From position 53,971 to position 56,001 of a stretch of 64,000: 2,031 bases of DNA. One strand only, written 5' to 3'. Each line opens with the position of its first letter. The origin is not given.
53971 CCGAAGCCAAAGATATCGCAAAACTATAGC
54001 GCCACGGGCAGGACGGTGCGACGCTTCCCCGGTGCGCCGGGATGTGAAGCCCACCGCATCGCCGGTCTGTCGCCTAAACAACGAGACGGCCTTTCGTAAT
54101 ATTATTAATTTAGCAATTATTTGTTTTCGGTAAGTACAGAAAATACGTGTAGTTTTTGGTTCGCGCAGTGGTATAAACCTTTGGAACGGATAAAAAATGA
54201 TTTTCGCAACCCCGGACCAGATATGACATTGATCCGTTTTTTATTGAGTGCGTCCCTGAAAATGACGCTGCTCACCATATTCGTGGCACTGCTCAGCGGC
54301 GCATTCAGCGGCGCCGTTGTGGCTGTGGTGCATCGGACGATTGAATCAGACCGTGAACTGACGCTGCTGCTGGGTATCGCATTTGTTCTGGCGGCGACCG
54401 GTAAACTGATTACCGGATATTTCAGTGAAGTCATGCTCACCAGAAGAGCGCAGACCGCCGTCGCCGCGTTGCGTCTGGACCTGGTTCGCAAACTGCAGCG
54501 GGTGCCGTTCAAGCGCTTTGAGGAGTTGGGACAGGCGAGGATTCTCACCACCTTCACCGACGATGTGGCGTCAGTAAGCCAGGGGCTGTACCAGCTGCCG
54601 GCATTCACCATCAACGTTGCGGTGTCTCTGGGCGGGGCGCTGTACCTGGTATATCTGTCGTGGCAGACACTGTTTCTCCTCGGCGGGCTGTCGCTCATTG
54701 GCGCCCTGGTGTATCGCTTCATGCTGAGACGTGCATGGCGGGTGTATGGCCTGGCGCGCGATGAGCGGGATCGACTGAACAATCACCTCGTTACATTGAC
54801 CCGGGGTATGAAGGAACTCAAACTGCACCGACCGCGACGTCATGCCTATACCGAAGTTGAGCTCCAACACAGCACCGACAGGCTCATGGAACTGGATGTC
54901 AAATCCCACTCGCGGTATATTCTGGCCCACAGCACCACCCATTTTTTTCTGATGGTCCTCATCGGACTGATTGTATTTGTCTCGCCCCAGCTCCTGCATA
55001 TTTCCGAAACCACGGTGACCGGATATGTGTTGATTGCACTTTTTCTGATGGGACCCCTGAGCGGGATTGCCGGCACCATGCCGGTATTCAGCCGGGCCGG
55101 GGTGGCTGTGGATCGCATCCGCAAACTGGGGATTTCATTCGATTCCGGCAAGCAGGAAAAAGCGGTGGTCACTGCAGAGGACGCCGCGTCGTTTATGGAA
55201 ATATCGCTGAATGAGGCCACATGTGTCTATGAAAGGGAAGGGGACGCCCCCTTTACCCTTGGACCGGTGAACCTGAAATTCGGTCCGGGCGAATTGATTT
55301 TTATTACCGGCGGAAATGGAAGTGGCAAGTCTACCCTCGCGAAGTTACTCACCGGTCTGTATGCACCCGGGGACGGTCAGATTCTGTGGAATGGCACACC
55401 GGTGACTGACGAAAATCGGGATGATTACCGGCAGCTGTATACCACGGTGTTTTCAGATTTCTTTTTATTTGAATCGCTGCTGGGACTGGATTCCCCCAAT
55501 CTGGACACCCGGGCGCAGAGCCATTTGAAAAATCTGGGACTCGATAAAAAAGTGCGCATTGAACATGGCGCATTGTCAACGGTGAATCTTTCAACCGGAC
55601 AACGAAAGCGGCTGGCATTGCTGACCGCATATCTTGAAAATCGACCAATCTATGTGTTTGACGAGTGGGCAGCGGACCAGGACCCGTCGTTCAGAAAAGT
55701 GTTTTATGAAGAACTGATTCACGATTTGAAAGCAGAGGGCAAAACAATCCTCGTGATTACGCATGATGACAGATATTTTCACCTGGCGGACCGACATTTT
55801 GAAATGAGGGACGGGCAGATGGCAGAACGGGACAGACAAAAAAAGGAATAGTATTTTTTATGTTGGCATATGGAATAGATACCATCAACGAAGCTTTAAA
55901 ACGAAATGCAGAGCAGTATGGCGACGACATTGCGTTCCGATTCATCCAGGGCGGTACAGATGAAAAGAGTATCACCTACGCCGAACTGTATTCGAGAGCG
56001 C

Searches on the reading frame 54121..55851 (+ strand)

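Call 82: search_protein_families(library=pfam, proteins=[window:54121-55851:+], max_evalue=0.001)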
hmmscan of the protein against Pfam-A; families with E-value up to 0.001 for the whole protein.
window:54121-55851:+ (576 aa): 5 families
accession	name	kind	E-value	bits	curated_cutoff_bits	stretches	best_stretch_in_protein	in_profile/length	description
PF00005.33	ABC_tran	-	4.9e-26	92.4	25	1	381-517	2-136/137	ABC transporter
PF00664.28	ABC_membrane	-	1.8e-14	54.5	28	1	49-310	8-268/274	ABC transporter transmembrane region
PF02463.25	SMC_N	-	1.4e-07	31.6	40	1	485-564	132-213/220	RecF/RecN/SMC N terminal domain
PF13304.12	AAA_21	-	2.6e-06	28.1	27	0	486-550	234-300/304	AAA domain, putative AbiEii toxin, Type IV TA system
PF13191.12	AAA_16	-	0.00044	21.2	32.6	0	389-519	24-146/167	AAA ATPase domain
